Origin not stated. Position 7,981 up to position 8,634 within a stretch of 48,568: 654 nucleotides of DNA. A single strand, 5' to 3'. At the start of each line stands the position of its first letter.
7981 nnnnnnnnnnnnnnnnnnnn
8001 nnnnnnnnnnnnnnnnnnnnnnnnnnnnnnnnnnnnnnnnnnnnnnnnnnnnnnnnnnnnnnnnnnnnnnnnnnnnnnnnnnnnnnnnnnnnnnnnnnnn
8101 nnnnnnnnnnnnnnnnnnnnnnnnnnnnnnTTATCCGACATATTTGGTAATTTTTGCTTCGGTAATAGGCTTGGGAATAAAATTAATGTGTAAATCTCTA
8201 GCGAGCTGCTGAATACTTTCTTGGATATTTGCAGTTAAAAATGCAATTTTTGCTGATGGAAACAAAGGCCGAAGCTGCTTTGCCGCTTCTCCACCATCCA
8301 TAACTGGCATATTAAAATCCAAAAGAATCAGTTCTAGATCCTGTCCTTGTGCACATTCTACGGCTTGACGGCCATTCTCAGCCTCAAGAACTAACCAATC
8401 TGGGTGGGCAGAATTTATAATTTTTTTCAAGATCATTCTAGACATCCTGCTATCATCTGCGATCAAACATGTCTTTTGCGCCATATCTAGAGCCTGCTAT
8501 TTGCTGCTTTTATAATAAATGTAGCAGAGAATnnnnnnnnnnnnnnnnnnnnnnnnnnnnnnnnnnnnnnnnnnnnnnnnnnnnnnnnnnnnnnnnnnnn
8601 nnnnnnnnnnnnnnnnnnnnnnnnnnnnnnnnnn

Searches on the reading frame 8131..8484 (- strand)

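Call 52: search_protein_families(library=pfam, proteins=[window:8131-8484:-], max_evalue=0.00001)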
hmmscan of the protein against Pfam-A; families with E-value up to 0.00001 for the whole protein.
window:8131-8484:- (117 aa): 1 family
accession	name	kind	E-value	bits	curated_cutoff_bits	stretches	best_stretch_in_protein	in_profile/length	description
PF00072.30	Response_reg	-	1.9e-19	70.3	30.2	1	7-116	2-110/111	Response regulator receiver domain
